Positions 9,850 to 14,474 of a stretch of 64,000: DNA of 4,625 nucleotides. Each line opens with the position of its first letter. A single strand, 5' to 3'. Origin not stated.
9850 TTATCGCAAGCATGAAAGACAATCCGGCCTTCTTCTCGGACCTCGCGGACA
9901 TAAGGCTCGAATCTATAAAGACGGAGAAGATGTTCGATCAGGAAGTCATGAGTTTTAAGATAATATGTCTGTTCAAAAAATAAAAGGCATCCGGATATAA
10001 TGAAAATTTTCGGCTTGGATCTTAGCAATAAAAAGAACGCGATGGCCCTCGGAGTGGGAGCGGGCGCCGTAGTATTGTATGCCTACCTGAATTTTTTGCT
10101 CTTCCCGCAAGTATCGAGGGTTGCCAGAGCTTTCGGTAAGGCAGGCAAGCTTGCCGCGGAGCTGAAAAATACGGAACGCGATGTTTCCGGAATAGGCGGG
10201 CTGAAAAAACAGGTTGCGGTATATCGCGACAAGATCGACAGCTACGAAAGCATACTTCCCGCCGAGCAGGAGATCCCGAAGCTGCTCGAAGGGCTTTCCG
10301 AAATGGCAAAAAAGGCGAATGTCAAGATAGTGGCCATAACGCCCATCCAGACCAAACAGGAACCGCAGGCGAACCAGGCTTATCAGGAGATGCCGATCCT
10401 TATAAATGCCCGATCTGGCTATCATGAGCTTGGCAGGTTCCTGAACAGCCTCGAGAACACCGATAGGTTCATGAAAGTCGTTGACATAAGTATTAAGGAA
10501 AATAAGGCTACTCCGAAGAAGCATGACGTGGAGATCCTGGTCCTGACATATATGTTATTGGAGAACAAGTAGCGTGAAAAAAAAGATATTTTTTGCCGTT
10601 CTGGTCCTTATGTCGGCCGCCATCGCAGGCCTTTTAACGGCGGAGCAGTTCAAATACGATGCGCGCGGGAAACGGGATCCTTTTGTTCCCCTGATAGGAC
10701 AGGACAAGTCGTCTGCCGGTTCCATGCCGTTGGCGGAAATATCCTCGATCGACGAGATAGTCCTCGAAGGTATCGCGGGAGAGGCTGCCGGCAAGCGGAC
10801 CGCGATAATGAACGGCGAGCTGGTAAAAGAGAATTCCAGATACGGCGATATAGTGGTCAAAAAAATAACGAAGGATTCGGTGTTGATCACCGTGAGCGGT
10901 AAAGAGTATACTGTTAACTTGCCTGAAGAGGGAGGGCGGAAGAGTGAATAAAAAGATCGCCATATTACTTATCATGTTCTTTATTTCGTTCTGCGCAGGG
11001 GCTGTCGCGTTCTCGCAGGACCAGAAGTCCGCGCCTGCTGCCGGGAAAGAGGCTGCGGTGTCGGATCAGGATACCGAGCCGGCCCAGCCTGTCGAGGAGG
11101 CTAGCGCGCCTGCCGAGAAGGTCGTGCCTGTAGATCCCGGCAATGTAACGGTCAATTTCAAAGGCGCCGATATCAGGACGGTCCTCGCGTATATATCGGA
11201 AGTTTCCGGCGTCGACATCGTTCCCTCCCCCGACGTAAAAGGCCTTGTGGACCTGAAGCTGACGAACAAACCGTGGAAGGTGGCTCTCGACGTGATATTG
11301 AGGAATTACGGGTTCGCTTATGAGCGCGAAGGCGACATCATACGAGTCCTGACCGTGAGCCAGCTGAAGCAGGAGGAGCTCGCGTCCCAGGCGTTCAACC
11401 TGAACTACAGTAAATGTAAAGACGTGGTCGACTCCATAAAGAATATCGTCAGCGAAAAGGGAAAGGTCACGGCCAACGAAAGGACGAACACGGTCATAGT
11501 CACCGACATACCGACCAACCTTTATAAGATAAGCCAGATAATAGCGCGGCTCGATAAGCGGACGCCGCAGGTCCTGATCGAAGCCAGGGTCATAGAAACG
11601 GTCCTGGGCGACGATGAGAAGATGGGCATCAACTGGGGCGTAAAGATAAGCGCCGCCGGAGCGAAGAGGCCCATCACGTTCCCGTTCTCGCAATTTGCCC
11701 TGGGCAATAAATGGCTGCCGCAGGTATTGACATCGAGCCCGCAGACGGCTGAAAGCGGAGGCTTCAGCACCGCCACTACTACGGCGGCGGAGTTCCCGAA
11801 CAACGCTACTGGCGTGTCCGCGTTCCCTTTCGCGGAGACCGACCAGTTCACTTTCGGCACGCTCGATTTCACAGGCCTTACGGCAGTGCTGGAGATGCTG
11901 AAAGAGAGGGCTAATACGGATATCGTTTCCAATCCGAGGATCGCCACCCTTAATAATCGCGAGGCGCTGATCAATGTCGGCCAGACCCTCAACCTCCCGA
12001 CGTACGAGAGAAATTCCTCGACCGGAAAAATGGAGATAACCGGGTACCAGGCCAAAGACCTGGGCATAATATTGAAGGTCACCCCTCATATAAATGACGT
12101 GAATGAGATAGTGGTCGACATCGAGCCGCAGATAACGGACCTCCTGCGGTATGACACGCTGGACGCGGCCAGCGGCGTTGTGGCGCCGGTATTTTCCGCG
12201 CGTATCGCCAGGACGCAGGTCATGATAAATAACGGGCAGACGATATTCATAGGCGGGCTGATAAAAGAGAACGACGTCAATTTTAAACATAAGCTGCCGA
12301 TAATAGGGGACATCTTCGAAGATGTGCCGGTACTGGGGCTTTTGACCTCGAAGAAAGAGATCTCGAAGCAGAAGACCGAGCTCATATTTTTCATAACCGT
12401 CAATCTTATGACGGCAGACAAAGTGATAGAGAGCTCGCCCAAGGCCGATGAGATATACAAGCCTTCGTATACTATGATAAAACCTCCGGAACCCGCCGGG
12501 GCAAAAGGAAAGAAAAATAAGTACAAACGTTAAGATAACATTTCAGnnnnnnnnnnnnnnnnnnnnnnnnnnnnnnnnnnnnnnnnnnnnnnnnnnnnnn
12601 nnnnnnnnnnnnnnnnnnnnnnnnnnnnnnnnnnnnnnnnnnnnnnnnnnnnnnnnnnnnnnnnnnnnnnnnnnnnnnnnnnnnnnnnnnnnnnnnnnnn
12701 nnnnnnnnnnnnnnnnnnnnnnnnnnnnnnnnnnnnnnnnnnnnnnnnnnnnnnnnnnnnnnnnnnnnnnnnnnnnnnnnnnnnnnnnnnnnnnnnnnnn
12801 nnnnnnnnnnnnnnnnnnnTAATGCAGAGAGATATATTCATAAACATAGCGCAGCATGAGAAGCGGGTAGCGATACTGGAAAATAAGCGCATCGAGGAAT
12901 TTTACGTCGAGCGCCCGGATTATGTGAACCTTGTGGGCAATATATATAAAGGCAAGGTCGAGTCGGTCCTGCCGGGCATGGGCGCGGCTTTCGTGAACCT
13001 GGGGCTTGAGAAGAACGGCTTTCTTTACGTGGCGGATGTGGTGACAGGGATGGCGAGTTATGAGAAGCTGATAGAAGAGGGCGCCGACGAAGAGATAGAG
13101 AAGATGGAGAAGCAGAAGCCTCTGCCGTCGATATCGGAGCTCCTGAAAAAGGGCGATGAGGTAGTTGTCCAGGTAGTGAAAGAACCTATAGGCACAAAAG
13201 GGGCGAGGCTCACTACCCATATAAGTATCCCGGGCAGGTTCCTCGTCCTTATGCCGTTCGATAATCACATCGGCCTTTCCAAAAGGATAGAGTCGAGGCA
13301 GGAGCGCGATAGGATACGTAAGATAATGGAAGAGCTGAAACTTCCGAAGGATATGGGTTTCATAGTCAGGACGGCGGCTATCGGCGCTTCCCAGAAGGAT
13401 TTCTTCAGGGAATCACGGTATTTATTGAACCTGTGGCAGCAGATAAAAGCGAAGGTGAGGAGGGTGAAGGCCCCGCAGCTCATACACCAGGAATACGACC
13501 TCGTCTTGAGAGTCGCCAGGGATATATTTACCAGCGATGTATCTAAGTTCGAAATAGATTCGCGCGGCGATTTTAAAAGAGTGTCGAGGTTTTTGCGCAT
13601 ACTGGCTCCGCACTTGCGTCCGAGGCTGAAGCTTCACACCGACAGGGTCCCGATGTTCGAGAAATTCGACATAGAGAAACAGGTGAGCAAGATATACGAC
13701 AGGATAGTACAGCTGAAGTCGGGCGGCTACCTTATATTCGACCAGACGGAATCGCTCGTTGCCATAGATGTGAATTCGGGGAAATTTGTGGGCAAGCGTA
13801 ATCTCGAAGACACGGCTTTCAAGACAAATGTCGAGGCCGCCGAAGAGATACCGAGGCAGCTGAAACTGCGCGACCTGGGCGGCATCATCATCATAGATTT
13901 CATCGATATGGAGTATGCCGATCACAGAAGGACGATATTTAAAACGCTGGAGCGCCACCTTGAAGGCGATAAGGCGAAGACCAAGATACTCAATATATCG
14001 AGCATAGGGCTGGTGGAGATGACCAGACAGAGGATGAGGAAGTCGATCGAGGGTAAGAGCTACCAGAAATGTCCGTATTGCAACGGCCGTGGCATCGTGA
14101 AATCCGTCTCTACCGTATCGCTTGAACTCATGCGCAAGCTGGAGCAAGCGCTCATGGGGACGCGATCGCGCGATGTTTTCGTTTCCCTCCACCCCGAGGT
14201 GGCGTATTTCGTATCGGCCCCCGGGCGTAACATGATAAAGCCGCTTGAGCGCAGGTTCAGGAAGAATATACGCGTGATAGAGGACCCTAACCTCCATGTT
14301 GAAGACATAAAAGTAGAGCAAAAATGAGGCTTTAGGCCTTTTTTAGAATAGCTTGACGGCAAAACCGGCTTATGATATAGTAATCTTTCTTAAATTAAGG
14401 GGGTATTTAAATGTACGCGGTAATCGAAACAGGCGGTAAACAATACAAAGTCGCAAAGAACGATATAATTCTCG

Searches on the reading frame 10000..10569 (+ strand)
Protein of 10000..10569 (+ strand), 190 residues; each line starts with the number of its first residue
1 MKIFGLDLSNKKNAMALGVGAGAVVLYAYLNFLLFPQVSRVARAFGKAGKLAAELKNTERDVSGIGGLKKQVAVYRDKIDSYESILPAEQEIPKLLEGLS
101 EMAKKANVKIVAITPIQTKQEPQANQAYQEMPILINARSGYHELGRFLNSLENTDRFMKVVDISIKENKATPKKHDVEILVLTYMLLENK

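Call 79: search_protein_families(library=pfam, proteins=[window:10000-10569:+], max_evalue=0.000001)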
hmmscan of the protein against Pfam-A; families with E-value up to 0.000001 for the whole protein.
window:10000-10569:+ (190 aa): 1 family
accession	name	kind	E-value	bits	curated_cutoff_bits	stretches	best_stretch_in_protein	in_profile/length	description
PF04350.18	PilO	-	3.5e-20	73.1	22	1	47-186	7-143/145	Pilus assembly protein, PilO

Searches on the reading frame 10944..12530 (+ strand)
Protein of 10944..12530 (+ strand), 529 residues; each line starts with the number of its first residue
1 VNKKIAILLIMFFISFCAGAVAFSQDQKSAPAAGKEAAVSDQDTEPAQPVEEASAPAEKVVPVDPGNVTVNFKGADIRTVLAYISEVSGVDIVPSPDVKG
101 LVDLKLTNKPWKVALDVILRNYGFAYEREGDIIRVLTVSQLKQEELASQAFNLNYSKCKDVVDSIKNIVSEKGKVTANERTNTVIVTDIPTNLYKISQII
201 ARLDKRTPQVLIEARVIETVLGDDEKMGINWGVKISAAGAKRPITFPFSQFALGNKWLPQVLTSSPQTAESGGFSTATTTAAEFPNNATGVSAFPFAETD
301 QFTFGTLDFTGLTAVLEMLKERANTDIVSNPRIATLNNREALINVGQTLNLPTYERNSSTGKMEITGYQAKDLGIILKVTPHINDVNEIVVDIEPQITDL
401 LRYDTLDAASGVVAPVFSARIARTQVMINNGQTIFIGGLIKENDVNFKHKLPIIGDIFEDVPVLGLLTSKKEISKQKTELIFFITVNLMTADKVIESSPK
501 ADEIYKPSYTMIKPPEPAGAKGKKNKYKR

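Call 79: search_protein_families(library=pfam, proteins=[window:10944-12530:+], max_evalue=0.000001)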
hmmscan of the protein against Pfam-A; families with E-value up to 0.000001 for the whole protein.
window:10944-12530:+ (529 aa): 3 families
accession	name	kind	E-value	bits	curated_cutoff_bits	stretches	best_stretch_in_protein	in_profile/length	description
PF00263.26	Secretin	-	1.4e-36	126.1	27.5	1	319-489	2-168/169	Bacterial type II and III secretion system protein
PF03958.22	Secretin_N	-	1.3e-13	51.4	28.2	1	149-209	2-69/69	Bacterial type II/III secretion system short domain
PF07660.19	STN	-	2e-08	34.3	28.4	1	92-135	4-49/52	Secretin and TonB N terminus short domain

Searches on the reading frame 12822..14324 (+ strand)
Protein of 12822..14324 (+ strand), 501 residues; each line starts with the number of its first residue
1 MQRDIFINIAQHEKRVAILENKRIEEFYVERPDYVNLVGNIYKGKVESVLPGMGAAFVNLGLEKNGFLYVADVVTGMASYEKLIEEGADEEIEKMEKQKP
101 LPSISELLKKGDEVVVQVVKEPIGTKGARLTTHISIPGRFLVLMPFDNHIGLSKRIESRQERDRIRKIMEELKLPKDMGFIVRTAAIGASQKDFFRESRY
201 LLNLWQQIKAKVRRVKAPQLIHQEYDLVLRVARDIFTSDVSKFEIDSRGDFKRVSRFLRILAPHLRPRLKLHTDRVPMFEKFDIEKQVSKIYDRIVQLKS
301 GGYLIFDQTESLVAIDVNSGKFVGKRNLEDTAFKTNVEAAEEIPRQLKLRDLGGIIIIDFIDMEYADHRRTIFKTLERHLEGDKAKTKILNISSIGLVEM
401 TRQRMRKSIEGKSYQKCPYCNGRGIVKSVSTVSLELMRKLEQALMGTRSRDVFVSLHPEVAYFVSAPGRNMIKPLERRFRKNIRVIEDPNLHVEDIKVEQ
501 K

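Call 79: search_protein_families(library=pfam, proteins=[window:12822-14324:+], max_evalue=0.000001)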
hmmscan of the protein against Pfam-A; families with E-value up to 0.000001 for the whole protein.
window:12822-14324:+ (501 aa): 2 families
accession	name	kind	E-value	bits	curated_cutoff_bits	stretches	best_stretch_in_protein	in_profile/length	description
PF10150.14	RNase_E_G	-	8.2e-102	340.7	25.5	1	135-405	1-270/270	Ribonuclease E/G family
PF20833.2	RNase_E_G_Thio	-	6.9e-17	61.8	26.8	1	416-500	1-85/86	RNase E/G, Thioredoxin-like domain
